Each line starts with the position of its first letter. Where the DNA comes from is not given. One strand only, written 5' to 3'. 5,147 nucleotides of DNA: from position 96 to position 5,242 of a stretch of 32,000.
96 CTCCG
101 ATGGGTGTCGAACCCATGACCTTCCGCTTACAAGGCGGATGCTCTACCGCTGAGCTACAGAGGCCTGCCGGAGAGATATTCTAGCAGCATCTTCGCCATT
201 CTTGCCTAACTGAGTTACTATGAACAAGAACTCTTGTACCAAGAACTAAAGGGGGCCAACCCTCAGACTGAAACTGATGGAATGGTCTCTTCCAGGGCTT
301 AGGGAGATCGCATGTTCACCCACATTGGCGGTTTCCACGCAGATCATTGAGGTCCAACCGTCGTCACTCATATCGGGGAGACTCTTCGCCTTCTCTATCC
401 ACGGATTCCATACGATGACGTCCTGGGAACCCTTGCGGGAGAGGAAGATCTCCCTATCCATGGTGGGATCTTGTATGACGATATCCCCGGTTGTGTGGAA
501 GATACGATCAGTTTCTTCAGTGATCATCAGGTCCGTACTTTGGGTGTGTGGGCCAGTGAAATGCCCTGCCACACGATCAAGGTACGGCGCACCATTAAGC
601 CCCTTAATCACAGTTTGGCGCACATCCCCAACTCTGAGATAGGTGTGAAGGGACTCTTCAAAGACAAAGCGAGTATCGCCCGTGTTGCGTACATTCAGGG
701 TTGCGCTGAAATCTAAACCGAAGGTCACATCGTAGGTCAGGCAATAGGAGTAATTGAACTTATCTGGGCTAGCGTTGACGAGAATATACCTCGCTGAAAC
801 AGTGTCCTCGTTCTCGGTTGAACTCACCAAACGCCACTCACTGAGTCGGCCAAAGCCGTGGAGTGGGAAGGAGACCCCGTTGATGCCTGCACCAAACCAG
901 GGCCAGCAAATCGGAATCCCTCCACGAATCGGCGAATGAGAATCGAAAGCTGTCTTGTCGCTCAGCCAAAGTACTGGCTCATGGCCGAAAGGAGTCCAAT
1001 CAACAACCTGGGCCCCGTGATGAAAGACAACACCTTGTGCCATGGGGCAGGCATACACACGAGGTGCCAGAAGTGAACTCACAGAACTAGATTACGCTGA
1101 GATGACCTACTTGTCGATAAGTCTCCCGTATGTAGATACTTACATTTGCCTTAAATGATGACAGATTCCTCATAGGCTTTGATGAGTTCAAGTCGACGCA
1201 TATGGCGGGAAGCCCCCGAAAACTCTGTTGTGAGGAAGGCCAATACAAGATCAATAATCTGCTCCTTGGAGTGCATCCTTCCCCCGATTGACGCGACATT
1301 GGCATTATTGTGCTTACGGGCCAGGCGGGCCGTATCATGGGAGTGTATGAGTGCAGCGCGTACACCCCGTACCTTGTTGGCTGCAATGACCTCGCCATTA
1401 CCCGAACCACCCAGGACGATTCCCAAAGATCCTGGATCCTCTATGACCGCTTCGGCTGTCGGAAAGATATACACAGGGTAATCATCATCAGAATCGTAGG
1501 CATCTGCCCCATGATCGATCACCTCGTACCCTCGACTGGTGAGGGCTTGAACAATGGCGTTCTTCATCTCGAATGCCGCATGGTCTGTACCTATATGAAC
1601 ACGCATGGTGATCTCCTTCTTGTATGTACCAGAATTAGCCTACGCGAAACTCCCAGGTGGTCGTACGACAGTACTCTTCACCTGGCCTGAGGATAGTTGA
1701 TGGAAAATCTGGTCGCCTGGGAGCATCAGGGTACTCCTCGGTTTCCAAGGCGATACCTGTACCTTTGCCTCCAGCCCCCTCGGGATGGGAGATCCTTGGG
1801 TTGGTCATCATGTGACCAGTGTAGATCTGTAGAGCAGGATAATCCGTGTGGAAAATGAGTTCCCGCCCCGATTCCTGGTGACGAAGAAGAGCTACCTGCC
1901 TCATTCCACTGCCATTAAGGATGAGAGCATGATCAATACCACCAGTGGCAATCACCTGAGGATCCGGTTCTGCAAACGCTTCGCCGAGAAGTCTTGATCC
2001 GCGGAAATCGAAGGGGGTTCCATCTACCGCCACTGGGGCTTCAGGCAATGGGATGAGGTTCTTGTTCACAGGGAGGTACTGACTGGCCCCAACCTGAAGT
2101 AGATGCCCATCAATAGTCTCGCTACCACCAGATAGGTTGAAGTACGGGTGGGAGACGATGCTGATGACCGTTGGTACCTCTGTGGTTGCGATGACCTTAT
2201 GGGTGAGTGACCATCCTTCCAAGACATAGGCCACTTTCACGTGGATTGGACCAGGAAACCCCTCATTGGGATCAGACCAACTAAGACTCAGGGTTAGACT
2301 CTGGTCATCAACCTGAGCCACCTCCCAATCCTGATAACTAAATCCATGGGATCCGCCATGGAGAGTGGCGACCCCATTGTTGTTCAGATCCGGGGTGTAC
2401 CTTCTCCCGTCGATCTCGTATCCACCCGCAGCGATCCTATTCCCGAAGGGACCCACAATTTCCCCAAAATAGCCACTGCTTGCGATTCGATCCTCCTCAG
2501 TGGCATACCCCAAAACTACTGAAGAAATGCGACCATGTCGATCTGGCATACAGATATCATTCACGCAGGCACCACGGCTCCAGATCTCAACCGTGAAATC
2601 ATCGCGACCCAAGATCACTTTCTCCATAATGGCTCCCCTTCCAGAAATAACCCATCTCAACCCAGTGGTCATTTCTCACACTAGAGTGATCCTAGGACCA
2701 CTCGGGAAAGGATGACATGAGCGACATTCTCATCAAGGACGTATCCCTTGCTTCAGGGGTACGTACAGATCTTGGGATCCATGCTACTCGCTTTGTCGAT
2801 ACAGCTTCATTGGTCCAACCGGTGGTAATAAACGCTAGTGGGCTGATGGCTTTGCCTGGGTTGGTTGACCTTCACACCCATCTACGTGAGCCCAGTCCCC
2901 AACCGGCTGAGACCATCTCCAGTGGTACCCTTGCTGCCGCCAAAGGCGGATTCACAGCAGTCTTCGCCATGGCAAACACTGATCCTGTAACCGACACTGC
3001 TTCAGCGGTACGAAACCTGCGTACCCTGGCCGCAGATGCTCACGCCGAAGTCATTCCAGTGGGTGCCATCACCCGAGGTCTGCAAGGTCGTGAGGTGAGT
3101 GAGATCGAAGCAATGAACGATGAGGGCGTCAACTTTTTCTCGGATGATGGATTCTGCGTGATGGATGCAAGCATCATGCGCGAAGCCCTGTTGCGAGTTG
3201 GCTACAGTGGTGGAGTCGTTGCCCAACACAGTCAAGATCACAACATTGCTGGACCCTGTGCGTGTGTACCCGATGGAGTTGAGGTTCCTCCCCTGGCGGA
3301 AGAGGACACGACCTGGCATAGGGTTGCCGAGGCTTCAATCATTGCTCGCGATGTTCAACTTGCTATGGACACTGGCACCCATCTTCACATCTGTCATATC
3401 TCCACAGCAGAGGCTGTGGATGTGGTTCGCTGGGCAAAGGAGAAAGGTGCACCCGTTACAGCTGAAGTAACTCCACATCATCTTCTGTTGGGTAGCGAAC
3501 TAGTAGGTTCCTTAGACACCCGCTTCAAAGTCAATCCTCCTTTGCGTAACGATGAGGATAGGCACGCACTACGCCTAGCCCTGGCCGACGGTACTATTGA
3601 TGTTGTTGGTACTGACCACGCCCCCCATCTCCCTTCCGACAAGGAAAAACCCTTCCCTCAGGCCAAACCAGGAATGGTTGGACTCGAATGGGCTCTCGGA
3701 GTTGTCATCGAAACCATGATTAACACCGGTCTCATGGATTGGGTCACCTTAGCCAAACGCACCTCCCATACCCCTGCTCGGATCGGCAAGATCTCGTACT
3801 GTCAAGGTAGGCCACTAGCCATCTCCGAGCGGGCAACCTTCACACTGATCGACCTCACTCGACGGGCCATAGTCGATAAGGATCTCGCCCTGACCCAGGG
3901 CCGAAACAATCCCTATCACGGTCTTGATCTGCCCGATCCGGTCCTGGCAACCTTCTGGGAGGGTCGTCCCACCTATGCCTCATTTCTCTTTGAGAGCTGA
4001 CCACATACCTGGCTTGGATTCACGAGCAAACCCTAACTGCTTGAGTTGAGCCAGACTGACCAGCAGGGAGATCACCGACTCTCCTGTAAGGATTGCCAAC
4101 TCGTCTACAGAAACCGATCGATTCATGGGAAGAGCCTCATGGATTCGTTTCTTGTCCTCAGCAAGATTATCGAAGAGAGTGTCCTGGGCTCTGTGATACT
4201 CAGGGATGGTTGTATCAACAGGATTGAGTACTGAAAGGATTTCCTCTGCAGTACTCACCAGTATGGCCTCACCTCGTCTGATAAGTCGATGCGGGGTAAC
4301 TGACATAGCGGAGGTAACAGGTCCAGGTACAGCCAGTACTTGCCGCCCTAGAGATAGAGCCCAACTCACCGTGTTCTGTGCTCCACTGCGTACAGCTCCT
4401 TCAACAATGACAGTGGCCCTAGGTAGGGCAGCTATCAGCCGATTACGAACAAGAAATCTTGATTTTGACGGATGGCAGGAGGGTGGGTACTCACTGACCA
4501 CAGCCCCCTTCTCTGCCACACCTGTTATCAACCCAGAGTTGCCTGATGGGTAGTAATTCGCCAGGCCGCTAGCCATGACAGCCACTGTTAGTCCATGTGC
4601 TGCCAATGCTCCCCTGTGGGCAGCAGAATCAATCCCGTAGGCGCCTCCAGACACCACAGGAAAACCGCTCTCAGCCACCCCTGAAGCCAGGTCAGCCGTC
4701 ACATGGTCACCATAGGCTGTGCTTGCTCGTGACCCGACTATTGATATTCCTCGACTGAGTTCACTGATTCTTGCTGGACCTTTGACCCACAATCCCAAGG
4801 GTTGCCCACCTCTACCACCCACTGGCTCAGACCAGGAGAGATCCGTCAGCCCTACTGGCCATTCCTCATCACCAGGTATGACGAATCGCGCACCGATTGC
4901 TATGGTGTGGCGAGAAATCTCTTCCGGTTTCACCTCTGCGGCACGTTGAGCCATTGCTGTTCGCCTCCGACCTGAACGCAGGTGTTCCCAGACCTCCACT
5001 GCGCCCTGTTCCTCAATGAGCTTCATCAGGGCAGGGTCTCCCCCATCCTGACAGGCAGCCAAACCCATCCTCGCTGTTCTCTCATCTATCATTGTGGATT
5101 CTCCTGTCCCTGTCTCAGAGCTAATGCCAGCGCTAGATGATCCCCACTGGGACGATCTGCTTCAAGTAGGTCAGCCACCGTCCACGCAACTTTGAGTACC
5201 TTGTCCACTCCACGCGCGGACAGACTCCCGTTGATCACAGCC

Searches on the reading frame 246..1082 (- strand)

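Call 13: search_protein_families(library=pfam, proteins=[window:246-1082:-], max_evalue=0.001)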
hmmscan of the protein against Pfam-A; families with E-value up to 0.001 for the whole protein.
window:246-1082:- (278 aa): 1 family
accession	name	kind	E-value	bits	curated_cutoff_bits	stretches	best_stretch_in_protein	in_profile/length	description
PF01263.26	Aldose_epim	-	6.2e-40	137.9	27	1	19-273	15-298/299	Aldose 1-epimerase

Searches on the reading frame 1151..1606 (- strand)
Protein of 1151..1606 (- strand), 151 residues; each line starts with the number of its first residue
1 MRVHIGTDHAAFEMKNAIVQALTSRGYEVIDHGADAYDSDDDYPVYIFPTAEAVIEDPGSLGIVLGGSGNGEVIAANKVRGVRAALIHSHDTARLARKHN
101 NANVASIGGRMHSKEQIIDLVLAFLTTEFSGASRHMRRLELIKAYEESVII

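Call 13: search_protein_families(library=pfam, proteins=[window:1151-1606:-], max_evalue=0.001)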
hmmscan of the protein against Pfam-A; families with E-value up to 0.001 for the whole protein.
window:1151-1606:- (151 aa): 1 family
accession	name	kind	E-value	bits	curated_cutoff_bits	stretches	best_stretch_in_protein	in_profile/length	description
PF02502.23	LacAB_rpiB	-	5.9e-46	156.3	24.7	1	3-142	1-138/138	Ribose/Galactose Isomerase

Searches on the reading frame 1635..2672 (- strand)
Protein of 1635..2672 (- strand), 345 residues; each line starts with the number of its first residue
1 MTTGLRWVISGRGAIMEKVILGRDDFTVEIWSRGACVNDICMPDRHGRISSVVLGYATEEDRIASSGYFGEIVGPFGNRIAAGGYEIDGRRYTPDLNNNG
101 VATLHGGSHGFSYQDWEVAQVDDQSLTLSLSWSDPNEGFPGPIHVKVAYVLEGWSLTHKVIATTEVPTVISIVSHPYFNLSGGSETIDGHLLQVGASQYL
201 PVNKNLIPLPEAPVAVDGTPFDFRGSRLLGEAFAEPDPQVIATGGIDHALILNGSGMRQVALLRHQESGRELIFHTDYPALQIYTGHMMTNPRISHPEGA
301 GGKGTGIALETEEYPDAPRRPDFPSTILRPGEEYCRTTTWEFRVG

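Call 13: search_protein_families(library=pfam, proteins=[window:1635-2672:-], max_evalue=0.001)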
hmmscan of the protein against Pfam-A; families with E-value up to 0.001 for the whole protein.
window:1635-2672:- (345 aa): 1 family
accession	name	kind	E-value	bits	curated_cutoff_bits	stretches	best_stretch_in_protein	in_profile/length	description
PF01263.26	Aldose_epim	-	2.3e-63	214.8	27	1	20-337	4-295/299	Aldose 1-epimerase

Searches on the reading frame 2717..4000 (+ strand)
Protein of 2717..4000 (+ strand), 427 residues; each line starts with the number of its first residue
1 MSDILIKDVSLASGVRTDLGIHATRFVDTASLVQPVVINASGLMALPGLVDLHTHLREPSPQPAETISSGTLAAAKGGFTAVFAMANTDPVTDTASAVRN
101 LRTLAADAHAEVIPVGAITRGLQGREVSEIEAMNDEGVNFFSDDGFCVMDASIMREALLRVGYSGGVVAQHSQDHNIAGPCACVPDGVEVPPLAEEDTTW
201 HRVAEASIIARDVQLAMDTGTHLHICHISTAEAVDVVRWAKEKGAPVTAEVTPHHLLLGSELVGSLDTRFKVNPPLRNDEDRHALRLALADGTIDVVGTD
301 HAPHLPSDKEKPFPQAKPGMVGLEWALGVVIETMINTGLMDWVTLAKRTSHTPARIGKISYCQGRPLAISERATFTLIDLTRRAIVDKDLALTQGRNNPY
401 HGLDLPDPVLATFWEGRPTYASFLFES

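Call 13: search_protein_families(library=pfam, proteins=[window:2717-4000:+], max_evalue=0.001)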
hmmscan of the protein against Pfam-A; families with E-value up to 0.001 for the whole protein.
window:2717-4000:+ (427 aa): 3 families
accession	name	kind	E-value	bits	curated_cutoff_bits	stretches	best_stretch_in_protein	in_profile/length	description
PF01979.26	Amidohydro_1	-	1.1e-12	48.3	25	1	44-100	1-73/345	Amidohydrolase family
PF12890.13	DHOase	-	3.3e-07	30.9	21.2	1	45-232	4-141/142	Dihydro-orotase-like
PF07969.17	Amidohydro_3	-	9.9e-05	22.4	29.7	1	37-74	2-47/472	Amidohydrolase family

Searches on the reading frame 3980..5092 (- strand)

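Call 13: search_protein_families(library=pfam, proteins=[window:3980-5092:-], max_evalue=0.001)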
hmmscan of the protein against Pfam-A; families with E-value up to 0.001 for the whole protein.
window:3980-5092:- (370 aa): 2 families
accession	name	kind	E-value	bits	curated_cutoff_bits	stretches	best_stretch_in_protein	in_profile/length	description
PF02481.21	DNA_processg_A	-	2e-61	207.3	29.6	1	67-278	6-210/212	DNA recombination-mediator protein A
PF18306.6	LDcluster4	-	0.00015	21.9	26.3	1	116-175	4-64/151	SLOG cluster4 family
